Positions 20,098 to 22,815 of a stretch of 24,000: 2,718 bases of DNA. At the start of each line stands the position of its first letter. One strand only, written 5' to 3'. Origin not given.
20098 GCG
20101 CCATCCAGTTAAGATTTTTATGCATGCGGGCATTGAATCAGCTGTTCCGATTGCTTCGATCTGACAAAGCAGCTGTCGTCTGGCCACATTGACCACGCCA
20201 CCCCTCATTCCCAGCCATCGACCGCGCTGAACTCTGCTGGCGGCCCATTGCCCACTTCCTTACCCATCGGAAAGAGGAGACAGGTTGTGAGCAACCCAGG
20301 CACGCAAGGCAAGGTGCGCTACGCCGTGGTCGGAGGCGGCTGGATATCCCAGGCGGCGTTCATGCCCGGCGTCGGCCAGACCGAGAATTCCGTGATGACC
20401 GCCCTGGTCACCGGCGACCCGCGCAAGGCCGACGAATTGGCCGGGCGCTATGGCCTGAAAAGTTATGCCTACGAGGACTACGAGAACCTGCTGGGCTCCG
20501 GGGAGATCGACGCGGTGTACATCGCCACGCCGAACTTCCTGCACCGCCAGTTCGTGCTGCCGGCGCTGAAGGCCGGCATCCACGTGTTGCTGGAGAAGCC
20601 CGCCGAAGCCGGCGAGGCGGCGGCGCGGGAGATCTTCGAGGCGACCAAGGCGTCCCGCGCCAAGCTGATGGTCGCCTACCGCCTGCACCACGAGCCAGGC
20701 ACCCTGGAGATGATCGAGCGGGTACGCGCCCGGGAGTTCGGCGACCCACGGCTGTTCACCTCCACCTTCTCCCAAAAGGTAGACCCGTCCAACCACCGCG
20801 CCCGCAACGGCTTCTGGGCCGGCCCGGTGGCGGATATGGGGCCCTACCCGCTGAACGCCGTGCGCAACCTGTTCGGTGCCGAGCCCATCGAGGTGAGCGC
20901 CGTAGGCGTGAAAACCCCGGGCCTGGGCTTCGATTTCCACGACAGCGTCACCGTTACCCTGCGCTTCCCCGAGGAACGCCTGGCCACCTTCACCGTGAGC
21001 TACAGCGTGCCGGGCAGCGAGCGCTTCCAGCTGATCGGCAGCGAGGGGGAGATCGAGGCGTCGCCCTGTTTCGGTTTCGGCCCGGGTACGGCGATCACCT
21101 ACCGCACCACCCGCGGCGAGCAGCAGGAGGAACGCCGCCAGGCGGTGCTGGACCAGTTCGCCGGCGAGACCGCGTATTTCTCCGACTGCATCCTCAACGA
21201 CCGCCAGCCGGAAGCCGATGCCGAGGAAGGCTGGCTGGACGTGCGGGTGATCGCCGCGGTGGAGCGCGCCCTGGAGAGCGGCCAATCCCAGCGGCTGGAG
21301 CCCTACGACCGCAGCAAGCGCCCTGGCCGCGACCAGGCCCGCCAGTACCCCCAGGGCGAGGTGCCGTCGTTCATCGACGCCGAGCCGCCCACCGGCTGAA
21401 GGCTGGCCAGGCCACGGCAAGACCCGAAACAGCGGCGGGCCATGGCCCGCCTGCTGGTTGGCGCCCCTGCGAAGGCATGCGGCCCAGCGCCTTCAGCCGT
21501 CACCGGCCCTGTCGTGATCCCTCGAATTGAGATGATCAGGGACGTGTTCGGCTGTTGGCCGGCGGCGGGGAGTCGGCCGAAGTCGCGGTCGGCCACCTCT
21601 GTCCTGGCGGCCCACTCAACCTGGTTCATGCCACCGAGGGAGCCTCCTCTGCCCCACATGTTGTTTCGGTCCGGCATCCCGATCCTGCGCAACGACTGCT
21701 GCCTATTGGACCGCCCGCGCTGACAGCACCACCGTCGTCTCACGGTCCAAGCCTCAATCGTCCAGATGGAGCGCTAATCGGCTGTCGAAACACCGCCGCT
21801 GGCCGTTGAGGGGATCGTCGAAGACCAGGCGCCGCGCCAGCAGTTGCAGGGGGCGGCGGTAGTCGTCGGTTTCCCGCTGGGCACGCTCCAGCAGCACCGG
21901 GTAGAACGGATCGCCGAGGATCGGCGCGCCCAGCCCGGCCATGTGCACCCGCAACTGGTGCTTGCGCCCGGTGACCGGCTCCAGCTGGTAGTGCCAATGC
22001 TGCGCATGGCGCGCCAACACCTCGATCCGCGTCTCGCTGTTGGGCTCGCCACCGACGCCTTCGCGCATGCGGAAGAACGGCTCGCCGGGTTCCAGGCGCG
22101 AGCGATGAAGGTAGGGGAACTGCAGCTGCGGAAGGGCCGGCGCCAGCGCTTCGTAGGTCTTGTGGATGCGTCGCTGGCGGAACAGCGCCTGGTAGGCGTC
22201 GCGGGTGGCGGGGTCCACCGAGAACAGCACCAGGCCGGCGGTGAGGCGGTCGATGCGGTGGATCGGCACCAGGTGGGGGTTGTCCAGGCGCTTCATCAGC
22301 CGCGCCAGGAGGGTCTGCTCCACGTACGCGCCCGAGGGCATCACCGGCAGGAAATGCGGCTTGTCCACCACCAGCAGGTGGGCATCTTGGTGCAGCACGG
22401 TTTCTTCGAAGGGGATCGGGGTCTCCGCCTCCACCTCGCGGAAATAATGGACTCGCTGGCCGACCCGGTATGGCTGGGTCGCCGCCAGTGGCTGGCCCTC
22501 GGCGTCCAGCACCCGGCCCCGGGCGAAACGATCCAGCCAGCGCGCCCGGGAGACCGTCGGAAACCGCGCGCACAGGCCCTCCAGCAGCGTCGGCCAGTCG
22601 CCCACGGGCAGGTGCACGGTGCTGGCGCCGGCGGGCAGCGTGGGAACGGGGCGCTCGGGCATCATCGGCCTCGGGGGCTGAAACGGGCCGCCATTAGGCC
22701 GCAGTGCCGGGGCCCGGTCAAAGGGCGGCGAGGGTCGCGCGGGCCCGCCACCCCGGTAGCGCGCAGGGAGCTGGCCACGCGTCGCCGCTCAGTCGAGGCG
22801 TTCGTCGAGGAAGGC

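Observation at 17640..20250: Low-GC 2.6-kb islet with two convergent 'leaderless hydrolase + exported partner' gene pairs: candidate orphan effector-immunity locus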

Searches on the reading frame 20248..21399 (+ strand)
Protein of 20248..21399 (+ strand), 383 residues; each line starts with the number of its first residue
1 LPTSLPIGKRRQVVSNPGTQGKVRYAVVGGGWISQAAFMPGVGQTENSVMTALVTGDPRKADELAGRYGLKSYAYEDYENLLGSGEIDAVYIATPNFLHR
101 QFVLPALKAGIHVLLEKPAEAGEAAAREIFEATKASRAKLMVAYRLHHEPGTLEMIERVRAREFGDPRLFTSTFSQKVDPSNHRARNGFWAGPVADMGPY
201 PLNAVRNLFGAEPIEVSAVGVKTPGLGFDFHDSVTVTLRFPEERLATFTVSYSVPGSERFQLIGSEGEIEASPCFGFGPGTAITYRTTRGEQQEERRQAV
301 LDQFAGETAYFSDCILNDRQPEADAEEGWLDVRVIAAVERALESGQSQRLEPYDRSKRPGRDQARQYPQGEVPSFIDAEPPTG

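Call 3: search_protein_families(library=pfam, proteins=[window:20248-21399:+], max_evalue=1)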
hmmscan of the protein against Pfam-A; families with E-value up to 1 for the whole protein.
window:20248-21399:+ (383 aa): 4 families
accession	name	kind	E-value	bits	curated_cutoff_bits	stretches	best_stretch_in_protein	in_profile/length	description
PF01408.29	GFO_IDH_MocA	-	8.6e-22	78.5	24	1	23-144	1-120/120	Oxidoreductase family, NAD-binding Rossmann fold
PF22725.1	GFO_IDH_MocA_C3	-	1e-20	74.4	27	1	154-270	3-124/124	GFO/IDH/MocA C-terminal domain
PF02894.22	GFO_IDH_MocA_C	-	5.8e-12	46.3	22.9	1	157-346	2-214/218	Oxidoreductase family, C-terminal alpha/beta domain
PF03447.22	NAD_binding_3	-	0.14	13.3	24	1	94-142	66-115/116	Homoserine dehydrogenase, NAD binding domain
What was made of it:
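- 20248..21399 (+): Right flank: Gfo/Idh/MocA oxidoreductase (host-type composition, GC3 0.90). Pfam GFO_IDH_MocA 8.6e-22 plus C-terminal domains (call 3).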

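Call 4: search_protein_families(library=ncbifam, proteins=[window:20248-21399:+], max_evalue=1)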
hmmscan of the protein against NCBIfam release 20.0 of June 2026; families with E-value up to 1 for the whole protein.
window:20248-21399:+ (383 aa): 9 families
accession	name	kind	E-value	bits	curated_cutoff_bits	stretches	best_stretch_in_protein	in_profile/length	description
NF041392.1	XylDh_Gfo6_Halo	equivalog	2.3e-54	184.5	350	1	19-347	13-347/350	D-xylose 1-dehydrogenase Gfo6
TIGR04380.1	myo_inos_iolG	equivalog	8.4e-25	87.3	355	1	23-347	2-328/330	inositol 2-dehydrogenase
NF040723.1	UDP-GlcNAcDh_Arch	equivalog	1.3e-20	74.1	450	1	45-271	22-237/302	UDP-N-acetylglucosamine 3-dehydrogenase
NF052479.1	LevoglcsnDh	equivalog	7.4e-14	51.2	650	1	49-153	37-140/386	levoglucosan dehydrogenase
NF008607.0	PRK11579.1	subfamily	7.2e-12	44.9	330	1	22-268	4-246/346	oxidoreductase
NF052679.1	InsChiInosDhIolG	equivalog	1.1e-10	41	540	1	24-174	4-155/343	bifunctional inositol 2-dehydrogenase/D-chiro-inositol 1-dehydrogenase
NF058561.1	BT_2158_fam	equivalog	5.5e-05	21.9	750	1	50-127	59-137/487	glycoside 3-dehydrogenase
NF007574.0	PRK10206.1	equivalog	0.00037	19.7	352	1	26-135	6-114/345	oxidoreductase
NF004548.0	PRK05892.1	equivalog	0.098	12.6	126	1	234-293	87-148/158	nucleoside diphosphate kinase regulator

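Call 34: find_related_loci(query=window:20248-21399:+, collection=genome_contigs, flank=10000)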
Query window:20248-21399:+ (383 aa) in genome_contigs; peptide patterns used: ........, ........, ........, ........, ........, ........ (x = any residue, [..] = any of these).
412 stretches matched a pattern; 91 encode a relative of the query (tblastn E <= 1e-3); the best 80 are kept; 80 distinct loci.
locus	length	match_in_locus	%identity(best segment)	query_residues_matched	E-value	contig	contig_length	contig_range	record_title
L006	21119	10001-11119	82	12-383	0e+0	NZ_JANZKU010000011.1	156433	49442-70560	Pseudomonas sp. RIT-PI-AD 11, whole genome shotgun sequence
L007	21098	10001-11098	67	17-382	1e-159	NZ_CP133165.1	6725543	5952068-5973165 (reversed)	Pseudomonas sp. App30 chromosome, complete genome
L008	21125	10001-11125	67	6-382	3e-165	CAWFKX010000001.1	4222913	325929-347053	MAG: uncultured Gammaproteobacteria bacterium isolate MFD01716.bin.2.143 genome assembly, contig: contig_16216, whole ge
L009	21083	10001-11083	62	22-382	2e-150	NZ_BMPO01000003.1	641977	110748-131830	Pseudomonas matsuisoli strain JCM 30078 sequence03, whole genome shotgun sequence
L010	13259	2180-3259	62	22-381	3e-144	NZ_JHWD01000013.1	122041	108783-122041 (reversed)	Roseomonas mucosa ATCC BAA-692 BT98DRAFT_scaffold00012.12_C, whole genome shotgun sequence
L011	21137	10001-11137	60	2-383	2e-141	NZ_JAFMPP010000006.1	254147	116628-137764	Jiella flava strain CQZ9-1 Scaffold6_1, whole genome shotgun sequence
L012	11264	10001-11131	59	2-381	3e-140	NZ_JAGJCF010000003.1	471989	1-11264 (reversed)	Jiella mangrovi strain KSK16Y-1 Scaffold3_1, whole genome shotgun sequence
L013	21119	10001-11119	59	4-381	8e-140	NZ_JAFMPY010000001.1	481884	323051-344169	Jiella sonneratiae strain MQZ13P-4 Scaffold1_1, whole genome shotgun sequence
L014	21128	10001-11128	60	2-381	4e-140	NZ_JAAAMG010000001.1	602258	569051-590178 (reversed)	Jiella pacifica strain 40Bstr34 NODE_1, whole genome shotgun sequence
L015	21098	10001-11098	61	15-381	5e-140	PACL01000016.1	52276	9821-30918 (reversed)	MAG: Fulvimarina sp. isolate NAT173 MHASMcontig_1001670, whole genome shotgun sequence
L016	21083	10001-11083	59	20-381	4e-138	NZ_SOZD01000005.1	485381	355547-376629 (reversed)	Jiella endophytica strain CBS5Q-3 Scaffold5_1, whole genome shotgun sequence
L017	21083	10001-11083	59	20-381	4e-138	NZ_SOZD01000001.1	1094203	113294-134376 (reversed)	Jiella endophytica strain CBS5Q-3 Scaffold1_1, whole genome shotgun sequence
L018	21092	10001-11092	59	17-381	5e-136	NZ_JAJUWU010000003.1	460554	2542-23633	Jiella avicenniae strain CBK1P-4 Scaffold2_1, whole genome shotgun sequence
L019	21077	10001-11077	59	23-382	5e-131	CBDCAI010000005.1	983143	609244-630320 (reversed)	MAG: Acetobacteraceae bacterium isolate 467a9fa8-3835-4ef4-acad-246a66e1c9c5 genome assembly, contig: contig_5, whole ge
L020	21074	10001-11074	56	22-381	1e-130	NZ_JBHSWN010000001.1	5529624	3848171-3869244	Methylobacterium komagatae strain NBRC 103627 GCM70026891_2, whole genome shotgun sequence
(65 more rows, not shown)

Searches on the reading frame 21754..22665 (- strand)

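Call 14: search_protein_families(library=pfam, proteins=[window:21754-22665:-], max_evalue=0.001)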
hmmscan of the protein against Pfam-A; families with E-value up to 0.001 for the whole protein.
window:21754-22665:- (303 aa): 1 family
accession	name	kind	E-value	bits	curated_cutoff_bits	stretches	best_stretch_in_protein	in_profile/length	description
PF00849.27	PseudoU_synth_2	-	1.2e-28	100.7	26.8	1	96-243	1-151/152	RNA pseudouridylate synthase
